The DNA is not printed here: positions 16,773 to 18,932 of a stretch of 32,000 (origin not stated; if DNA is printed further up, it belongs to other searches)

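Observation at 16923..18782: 619-aa orphan protein next to the R-M pair: possible wHTH + PIN-like nuclease + membrane anchor, a candidate new defence or abortive-infection gene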

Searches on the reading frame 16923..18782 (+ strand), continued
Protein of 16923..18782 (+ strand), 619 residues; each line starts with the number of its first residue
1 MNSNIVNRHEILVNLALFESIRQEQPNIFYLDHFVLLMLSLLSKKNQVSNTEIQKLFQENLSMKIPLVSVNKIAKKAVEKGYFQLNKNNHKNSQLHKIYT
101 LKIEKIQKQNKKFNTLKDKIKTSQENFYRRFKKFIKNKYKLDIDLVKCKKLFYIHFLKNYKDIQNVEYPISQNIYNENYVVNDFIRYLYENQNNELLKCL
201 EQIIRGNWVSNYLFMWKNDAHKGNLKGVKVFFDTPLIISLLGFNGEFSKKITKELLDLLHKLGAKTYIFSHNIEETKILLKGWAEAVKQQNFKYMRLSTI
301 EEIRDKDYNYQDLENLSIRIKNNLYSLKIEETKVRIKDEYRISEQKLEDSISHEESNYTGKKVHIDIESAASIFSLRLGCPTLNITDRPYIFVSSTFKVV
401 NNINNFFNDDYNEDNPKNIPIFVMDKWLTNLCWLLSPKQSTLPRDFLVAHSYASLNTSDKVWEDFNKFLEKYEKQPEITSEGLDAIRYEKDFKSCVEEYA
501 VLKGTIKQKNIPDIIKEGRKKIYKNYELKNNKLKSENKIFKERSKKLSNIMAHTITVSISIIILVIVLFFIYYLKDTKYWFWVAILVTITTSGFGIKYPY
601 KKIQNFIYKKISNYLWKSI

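Call 69: search_protein_families(library=padloc, proteins=[L013:8361-9827:+, L034:8551-9762:+, L040:8368-9306:-, L060:11999-13315:-, L015:6965-8449:+, L016:7999-9462:+, L056:8605-10674:+, L048:7467-9062:+, L029:6447-8669:+, L035:8749-9720:+], max_evalue=0.000001)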
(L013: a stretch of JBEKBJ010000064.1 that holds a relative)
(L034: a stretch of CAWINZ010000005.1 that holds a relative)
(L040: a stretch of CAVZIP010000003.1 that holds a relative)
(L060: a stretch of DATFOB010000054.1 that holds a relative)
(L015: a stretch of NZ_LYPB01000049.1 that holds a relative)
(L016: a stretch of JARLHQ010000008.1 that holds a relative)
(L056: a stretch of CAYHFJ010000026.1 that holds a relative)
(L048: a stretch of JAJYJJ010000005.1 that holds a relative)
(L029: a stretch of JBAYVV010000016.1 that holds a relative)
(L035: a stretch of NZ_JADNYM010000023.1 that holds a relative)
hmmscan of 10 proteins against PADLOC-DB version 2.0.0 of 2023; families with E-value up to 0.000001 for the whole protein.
L013:8361-9827:+ (489 aa): 0 families

L034:8551-9762:+ (404 aa): 0 families

L040:8368-9306:- (313 aa): 0 families

L060:11999-13315:- (439 aa): 0 families

L015:6965-8449:+ (495 aa): 30 families (the best 25 are shown)
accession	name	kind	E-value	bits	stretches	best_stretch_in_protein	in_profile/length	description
PDLC03026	MTase_I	-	4.2e-221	733.2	1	1-471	1-483/487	Type I methyltransferase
PDLC03021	MTase_I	-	5.2e-93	310.5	1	9-429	13-454/491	Type I methyltransferase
PDLC04134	mad2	-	6.2e-66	221.2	1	3-394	138-485/492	mads_2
PDLC03025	MTase_I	-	9.7e-56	187.6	1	19-388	17-405/569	Type I methyltransferase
PDLC03036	MTase_I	-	5.3e-40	135.4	1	121-387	195-460/635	Type I methyltransferase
PDLC03027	MTase_I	-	4.2e-32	109.6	1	4-424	6-434/810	Type I methyltransferase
PDLC03022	MTase_I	-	3.8e-30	102.9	1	97-423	140-470/857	Type I methyltransferase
PDLC03029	MTase_I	-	8.5e-28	95.2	1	95-413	128-464/661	Type I methyltransferase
PDLC03039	MTase_I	-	4.7e-26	89.1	1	112-427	139-449/708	Type I methyltransferase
PDLC03035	MTase_I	-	2.4e-25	87.2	1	101-369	134-403/653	Type I methyltransferase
PDLC03031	MTase_I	-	1.9e-24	83.9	1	122-352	165-403/834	Type I methyltransferase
PDLC03038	MTase_I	-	4.4e-24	82.4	1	117-426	146-450/896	Type I methyltransferase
PDLC03032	MTase_I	-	1.7e-23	80.7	1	9-366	11-381/1001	Type I methyltransferase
PDLC03018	MTase_I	-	1.4e-22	77.9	1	7-190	171-355/749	Type I methyltransferase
PDLC03318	MTase_II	-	3.4e-22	76.6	1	30-210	228-414/723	Type II methyltransferase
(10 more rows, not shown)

L016:7999-9462:+ (488 aa): 43 families (the best 25 are shown)
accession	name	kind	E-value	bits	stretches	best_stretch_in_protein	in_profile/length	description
PDLC03026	MTase_I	-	2.3e-185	615.4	1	5-484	3-480/487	Type I methyltransferase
PDLC03021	MTase_I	-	9.8e-89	296.4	1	20-473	16-481/491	Type I methyltransferase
PDLC04134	mad2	-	9.6e-67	223.9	1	3-408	136-485/492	mads_2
PDLC03025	MTase_I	-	5.7e-53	178.5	1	21-424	17-429/569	Type I methyltransferase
PDLC03036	MTase_I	-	1.9e-39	133.6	1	129-387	198-448/635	Type I methyltransferase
PDLC03031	MTase_I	-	1.5e-36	124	1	97-365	133-403/834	Type I methyltransferase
PDLC03027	MTase_I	-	6.4e-32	108.9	1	5-454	5-449/810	Type I methyltransferase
PDLC03022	MTase_I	-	3e-31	106.6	1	106-439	144-470/857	Type I methyltransferase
PDLC03318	MTase_II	-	1.5e-30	104.2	2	31-195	227-392/723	Type II methyltransferase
PDLC03035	MTase_I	-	2.9e-30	103.4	1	80-370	109-392/653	Type I methyltransferase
PDLC03029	MTase_I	-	7e-28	95.5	1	99-360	127-398/661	Type I methyltransferase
PDLC03032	MTase_I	-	1.9e-27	93.7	1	2-371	2-375/1001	Type I methyltransferase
PDLC03218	MTase_II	-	2.5e-25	87.1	1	103-405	224-521/532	Type II methyltransferase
PDLC03018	MTase_I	-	3.9e-24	83.1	1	123-192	286-352/749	Type I methyltransferase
PDLC03038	MTase_I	-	1e-21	74.6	1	122-409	146-422/896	Type I methyltransferase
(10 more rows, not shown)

L056:8605-10674:+ (690 aa): 22 families
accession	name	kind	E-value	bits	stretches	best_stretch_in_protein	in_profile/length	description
PDLC03035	MTase_I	-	5.7e-234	776.5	1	5-688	6-651/653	Type I methyltransferase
PDLC03019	MTase_I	-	7.1e-80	267.5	1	9-440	8-433/932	Type I methyltransferase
PDLC03240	MTase_II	-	8.4e-74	247.2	1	9-423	8-424/511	Type II methyltransferase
PDLC03031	MTase_I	-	1.6e-50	170.2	1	6-431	5-457/834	Type I methyltransferase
PDLC03022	MTase_I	-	4.4e-44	149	1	7-427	4-443/857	Type I methyltransferase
PDLC03027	MTase_I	-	1.9e-42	143.8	1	78-411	50-391/810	Type I methyltransferase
PDLC03026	MTase_I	-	2.5e-38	130.5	1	8-430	5-400/487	Type I methyltransferase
PDLC03021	MTase_I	-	1e-33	114.9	1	128-429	118-417/491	Type I methyltransferase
PDLC03029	MTase_I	-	3.3e-33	113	1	4-565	4-564/661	Type I methyltransferase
PDLC03032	MTase_I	-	3.5e-31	106.1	1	79-411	51-393/1001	Type I methyltransferase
PDLC03028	MTase_I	-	1.5e-30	104.1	1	5-418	725-1150/1236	Type I methyltransferase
PDLC03033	MTase_I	-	2.8e-30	103.8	1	128-413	156-444/541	Type I methyltransferase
PDLC04134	mad2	-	5.5e-30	102.6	1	8-422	140-479/492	mads_2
PDLC03038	MTase_I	-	2.2e-26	90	1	7-401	7-395/896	Type I methyltransferase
PDLC03039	MTase_I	-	2.7e-26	89.9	1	7-402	5-394/708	Type I methyltransferase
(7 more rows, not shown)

L048:7467-9062:+ (532 aa): 21 families
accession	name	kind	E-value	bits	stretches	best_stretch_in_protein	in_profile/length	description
PDLC03249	MTase_II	-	9.7e-256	847.7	1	9-530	13-538/541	Type II methyltransferase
PDLC03322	MTase_II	-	3.5e-19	67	1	90-239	26-169/446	Type II methyltransferase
PDLC03380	MTase_II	-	3.5e-17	60.7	1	90-191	21-113/393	Type II methyltransferase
PDLC03364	MTase_II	-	6.5e-15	53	1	91-179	23-103/380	Type II methyltransferase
PDLC03377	MTase_II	-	1.7e-14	51.3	1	96-263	91-247/504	Type II methyltransferase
PDLC03224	MTase_II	-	1.9e-14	51.5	1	93-193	60-155/481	Type II methyltransferase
PDLC03353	MTase_II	-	5.3e-14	50.4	1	134-168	208-242/260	Type II methyltransferase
PDLC03369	MTase_II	-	9.3e-12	42.5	1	98-202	112-206/532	Type II methyltransferase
PDLC03239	MTase_II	-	3.3e-11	40.5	1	100-304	65-252/442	Type II methyltransferase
PDLC03387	MTase_II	-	3.2e-10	37.6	1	133-166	232-265/289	Type II methyltransferase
PDLC03351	MTase_II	-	3.9e-10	37.4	1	103-267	124-269/348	Type II methyltransferase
PDLC03362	MTase_II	-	2.8e-09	34.4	1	93-211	36-144/438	Type II methyltransferase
PDLC03354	MTase_II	-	3.5e-09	34.2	1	134-205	340-410/425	Type II methyltransferase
PDLC03371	MTase_II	-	4.1e-09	34.4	1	133-166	209-242/260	Type II methyltransferase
PDLC03299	MTase_II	-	1.2e-08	32.8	1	134-190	215-274/296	Type II methyltransferase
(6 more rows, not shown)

L029:6447-8669:+ (741 aa): 10 families
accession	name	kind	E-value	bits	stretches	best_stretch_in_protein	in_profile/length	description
PDLC01734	typeIV_RecD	-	3.2e-60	202.3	1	122-722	99-728/763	RecD_0_IVD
PDLC05065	PDC-S68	-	4.8e-52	175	2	215-467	477-748/1221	-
PDLC01148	RecD_like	-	5.7e-44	148.5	2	176-491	160-474/719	RecD/Tra ATPase fused to N-terminal HHH domain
PDLC05064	PDC-S68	-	1.2e-43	147.1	2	277-471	627-831/1273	-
PDLC05066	PDC-S68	-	3.3e-40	136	2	317-470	559-727/1202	-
PDLC04475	PDC-M16A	-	1e-22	78.5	1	335-408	10-86/721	-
PDLC04476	PDC-M16A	-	1.2e-18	64.9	1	350-411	24-83/691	-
PDLC05035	PDC-S53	-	2.3e-16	57.1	1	324-464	481-618/900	-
PDLC04472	PDC-M16A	-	4.7e-13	46.4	0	322-408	205-295/930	-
PDLC04474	PDC-M16A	-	1.2e-07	28.6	0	338-426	217-308/917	-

L035:8749-9720:+ (324 aa): 0 families

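Call 77: search_dna_similar(query=P0014, collection=plasmids, mode=protein, max_evalue=0.00001, max_rows=30)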
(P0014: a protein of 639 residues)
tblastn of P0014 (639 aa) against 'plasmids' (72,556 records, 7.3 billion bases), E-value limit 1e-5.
Records with a match: 12; places in all: 12; records where one place covers at least 80% of the query: 1.
Best place of each record, by identity: <60% 12.
By first word of the organism name: Enterococcus 6; Sporosarcina 1; Hymenobacter 1; Arthrobacter 1; Klebsiella 1; Pantoea 1; Listeria 1.
By predicted mobility (MOB-suite, as given by PLSDB): mobilizable 6; non-mobilizable 4; conjugative 2.
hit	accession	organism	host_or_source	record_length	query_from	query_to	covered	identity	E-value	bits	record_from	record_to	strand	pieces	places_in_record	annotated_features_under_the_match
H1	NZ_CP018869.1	Sporosarcina sp. P37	cell culture,Base of single tree in ...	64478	2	504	79%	33.9%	1e-83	295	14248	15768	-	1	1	hypothetical protein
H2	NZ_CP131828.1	Enterococcus faecium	Homo sapiens,culture,blood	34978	1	503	79%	31.2%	3e-76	273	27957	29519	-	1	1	hypothetical protein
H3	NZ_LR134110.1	Enterococcus faecium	-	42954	1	503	79%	31.2%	3e-76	273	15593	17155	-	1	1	hypothetical protein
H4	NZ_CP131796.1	Enterococcus faecium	Homo sapiens,culture,blood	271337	1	503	79%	31.2%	3e-76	273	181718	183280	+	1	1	hypothetical protein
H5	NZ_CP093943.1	Enterococcus faecium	Homo sapiens,blood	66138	1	503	79%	31.0%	8e-76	271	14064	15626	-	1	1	hypothetical protein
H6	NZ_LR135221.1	Enterococcus faecium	-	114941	1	503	79%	31.0%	8e-76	271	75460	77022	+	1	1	hypothetical protein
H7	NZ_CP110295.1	Enterococcus faecium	piglet,cell culture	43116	1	503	79%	31.0%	2e-75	271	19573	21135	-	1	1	hypothetical protein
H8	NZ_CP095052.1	Hymenobacter sp. 5317J-9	single cell,air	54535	3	511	80%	29.5%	2e-60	226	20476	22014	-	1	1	hypothetical protein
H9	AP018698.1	Arthrobacter sp. MN05-02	-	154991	3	515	80%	27.7%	1e-52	203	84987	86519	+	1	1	hypothetical protein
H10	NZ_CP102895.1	Klebsiella quasipneumoniae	animal,mixed culture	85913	17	494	75%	22.6%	1e-37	157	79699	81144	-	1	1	hypothetical protein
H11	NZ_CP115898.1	Pantoea piersonii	Homo sapiens,blood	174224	2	494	77%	21.5%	4e-36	153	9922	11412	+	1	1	hypothetical protein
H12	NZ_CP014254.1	Listeria monocytogenes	food,fire pearl white nectarine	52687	390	515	20%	34.4%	2e-14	85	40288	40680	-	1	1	hypothetical protein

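Call 78: search_dna_similar(query=P0014, collection=phages, mode=protein, max_evalue=0.00001, max_rows=20)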
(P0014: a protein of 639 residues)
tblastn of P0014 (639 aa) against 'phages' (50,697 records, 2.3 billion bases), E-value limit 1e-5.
No match.

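Call 79: get_annotated_region(hit=H2, flank=6000)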
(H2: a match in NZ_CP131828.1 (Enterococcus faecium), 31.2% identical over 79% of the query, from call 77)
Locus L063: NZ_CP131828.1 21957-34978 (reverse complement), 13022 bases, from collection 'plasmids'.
description: Enterococcus faecium strain 2016C07-254 plasmid p2016C07-254-3, complete sequence
organism: Enterococcus faecium (NCBI taxid 1352)
taxonomy: Bacteria; Bacillota; Bacilli; Lactobacillales; Enterococcaceae; Enterococcus; Enterococcus faecium
host: -; source: Homo sapiens,culture,blood; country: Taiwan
typing (MOB-suite, as given by PLSDB): non-mobilizable; replicon rep_cluster_185
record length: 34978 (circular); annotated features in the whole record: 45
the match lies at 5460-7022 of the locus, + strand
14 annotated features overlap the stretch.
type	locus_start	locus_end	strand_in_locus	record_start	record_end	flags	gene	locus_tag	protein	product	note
CDS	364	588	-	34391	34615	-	-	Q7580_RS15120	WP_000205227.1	helix-turn-helix transcriptional regulator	-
CDS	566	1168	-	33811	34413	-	-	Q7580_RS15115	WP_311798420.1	MFS transporter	GO:0055085 - transmembrane transport [Evidence IEA]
CDS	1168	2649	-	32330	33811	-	abc-f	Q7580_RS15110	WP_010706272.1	ribosomal protection-like ABC-F family protein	-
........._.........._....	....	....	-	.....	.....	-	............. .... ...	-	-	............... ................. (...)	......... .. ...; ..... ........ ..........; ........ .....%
predicted_resistance_gene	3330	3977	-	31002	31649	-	catA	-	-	type A-9 chloramphenicol O-acetyltransferase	predicted by amrfinderplus; class PHENICOL; identity 99.07%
CDS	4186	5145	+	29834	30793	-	-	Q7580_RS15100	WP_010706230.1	IS30 family transposase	-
CDS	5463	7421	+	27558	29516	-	-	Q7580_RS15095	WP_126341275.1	hypothetical protein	-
CDS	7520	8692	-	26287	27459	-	-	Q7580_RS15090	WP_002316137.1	IS256 family transposase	-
CDS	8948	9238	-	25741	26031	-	-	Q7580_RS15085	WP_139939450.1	hypothetical protein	-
CDS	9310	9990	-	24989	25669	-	-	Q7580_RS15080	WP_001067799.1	IS6-like element IS1216 family transposase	GO:0006313 - DNA transposition [Evidence IEA]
CDS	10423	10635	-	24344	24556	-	-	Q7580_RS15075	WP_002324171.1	hypothetical protein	-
CDS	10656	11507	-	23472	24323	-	-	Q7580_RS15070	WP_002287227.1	hypothetical protein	-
CDS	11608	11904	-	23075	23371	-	-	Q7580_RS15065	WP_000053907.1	replication control protein PrgN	-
CDS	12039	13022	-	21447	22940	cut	-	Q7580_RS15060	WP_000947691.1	primase C-terminal domain-containing protein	-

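Call 80: get_annotated_region(hit=H10, flank=6000)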
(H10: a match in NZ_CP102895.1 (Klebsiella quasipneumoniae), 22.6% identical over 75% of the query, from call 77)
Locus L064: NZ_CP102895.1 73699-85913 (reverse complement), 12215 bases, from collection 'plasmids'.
description: Klebsiella quasipneumoniae strain KA1 plasmid pKA1-2, complete sequence
organism: Klebsiella quasipneumoniae (NCBI taxid 1463165)
taxonomy: Bacteria; Pseudomonadota; Gammaproteobacteria; Enterobacterales; Enterobacteriaceae; Klebsiella; Klebsiella quasipneumoniae
host: -; source: animal,mixed culture; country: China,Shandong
typing (MOB-suite, as given by PLSDB): mobilizable; replicon rep_cluster_1418
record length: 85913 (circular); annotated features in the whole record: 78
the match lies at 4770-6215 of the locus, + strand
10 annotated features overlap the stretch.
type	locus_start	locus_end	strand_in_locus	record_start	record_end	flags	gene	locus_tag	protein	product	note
CDS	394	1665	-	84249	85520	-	-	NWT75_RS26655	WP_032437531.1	Y-family DNA polymerase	-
CDS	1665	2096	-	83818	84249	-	umuD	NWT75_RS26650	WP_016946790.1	translesion error-prone DNA polymerase V autoproteolytic subunit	-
CDS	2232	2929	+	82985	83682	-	-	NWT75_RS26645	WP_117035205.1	IS1 family transposase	-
CDS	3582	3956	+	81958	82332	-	-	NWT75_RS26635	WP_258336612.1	replication initiation protein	GO:0006270 - DNA replication initiation [Evidence IEA]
CDS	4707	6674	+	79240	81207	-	-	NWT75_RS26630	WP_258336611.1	hypothetical protein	-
CDS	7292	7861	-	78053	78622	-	-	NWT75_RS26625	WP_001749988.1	recombinase family protein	GO:0006310 - DNA recombination [Evidence IEA]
CDS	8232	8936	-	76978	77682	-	-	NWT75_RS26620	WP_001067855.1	IS6-like element IS26 family transposase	-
predicted_resistance_gene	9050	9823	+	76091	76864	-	aac(3)-IVa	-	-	aminoglycoside N-acetyltransferase AAC(3)-IVa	predicted by amrfinderplus; class AMINOGLYCOSIDE; identity 100.0%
predicted_resistance_gene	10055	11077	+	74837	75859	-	aph(4)-Ia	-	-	aminoglycoside O-phosphotransferase APH(4)-Ia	predicted by amrfinderplus; class AMINOGLYCOSIDE; identity 100.0%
CDS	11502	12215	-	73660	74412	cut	-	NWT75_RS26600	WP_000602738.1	IS6 family transposase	-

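Call 81: get_annotated_region(hit=H1, flank=6000)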
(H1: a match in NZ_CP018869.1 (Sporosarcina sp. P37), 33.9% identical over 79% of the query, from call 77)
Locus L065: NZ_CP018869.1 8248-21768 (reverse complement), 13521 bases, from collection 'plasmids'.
description: Sporosarcina sp. P37 plasmid pSporoP37, complete sequence
organism: Sporosarcina sp. P37 (NCBI taxid 1930546)
taxonomy: Bacteria; Bacillota; Bacilli; Bacillales; Planococcaceae; Sporosarcina; Sporosarcina sp. P37
host: -; source: cell culture,Base of single tree in sidewalk along Rollins Rd. Evidence of many dogs, Boston, Mass; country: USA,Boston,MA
typing (MOB-suite, as given by PLSDB): mobilizable; relaxase MOBQ
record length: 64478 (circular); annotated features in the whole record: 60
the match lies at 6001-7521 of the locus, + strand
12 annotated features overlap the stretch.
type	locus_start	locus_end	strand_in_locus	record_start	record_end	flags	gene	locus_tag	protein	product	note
CDS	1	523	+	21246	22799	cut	-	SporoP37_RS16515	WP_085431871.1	primase C-terminal domain-containing protein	-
CDS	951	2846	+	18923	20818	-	-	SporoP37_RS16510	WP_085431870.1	MobA/MobL family protein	-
CDS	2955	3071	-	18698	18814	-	sda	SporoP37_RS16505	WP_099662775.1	sporulation histidine kinase inhibitor Sda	-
CDS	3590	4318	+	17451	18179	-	trsD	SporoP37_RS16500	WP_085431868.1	TrsD/TraD family conjugative transfer protein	-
CDS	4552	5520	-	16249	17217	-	-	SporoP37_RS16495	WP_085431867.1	site-specific integrase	GO:0015074 - DNA integration [Evidence IEA]; GO:0006310 - DNA recombination [Evidence IEA]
CDS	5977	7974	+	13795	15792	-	-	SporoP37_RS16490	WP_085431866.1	hypothetical protein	-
CDS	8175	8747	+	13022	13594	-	-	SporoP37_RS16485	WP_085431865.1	recombinase family protein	GO:0006310 - DNA recombination [Evidence IEA]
CDS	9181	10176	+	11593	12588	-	-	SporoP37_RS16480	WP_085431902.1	nucleotidyltransferase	-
CDS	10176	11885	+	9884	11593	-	-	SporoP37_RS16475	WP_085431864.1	ThiF family adenylyltransferase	-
CDS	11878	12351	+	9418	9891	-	-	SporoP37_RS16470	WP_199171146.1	Mov34/MPN/PAD-1 family protein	-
CDS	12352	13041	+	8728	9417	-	-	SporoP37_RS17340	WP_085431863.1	hypothetical protein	-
CDS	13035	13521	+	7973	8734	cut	-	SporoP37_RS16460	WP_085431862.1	SAVED domain-containing protein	-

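Call 83: search_dna_similar(query=window:16923-18779:+, collection=plasmids, mode=protein, max_evalue=0.001, max_rows=15)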
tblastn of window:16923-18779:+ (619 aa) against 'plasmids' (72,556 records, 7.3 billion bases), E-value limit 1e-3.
Records with a match: 11; places in all: 11; records where one place covers at least 80% of the query: 2.
Best place of each record, by identity: <60% 11.
By first word of the organism name: Enterococcus 6; Pantoea 1; Klebsiella 1; Hymenobacter 1; Arthrobacter 1; Sporosarcina 1.
By predicted mobility (MOB-suite, as given by PLSDB): mobilizable 6; non-mobilizable 3; conjugative 2.
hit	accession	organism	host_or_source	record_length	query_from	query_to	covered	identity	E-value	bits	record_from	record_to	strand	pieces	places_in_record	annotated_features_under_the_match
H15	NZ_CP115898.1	Pantoea piersonii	Homo sapiens,blood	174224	12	515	81%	26.9%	3e-35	150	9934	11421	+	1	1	hypothetical protein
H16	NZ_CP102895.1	Klebsiella quasipneumoniae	animal,mixed culture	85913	45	515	76%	24.6%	2e-34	147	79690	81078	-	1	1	hypothetical protein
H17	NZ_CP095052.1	Hymenobacter sp. 5317J-9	single cell,air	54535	10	508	81%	22.3%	4e-17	94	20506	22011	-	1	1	hypothetical protein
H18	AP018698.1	Arthrobacter sp. MN05-02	-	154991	30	481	73%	21.9%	4e-17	94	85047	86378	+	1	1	hypothetical protein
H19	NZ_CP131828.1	Enterococcus faecium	Homo sapiens,culture,blood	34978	179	488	50%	28.5%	7e-20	102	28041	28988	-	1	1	hypothetical protein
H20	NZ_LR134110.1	Enterococcus faecium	-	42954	179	488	50%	28.5%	7e-20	102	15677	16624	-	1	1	hypothetical protein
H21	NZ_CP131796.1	Enterococcus faecium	Homo sapiens,culture,blood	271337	179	488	50%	28.5%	8e-20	102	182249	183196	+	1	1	hypothetical protein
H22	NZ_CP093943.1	Enterococcus faecium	Homo sapiens,blood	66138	179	488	50%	28.5%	8e-20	102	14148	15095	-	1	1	hypothetical protein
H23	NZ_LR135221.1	Enterococcus faecium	-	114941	179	488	50%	28.5%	8e-20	102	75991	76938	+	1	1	hypothetical protein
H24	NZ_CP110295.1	Enterococcus faecium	piglet,cell culture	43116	179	488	50%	28.5%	9e-20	102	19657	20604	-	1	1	hypothetical protein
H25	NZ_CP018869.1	Sporosarcina sp. P37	cell culture,Base of single tree in ...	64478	184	496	51%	24.9%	7e-11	73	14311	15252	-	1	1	hypothetical protein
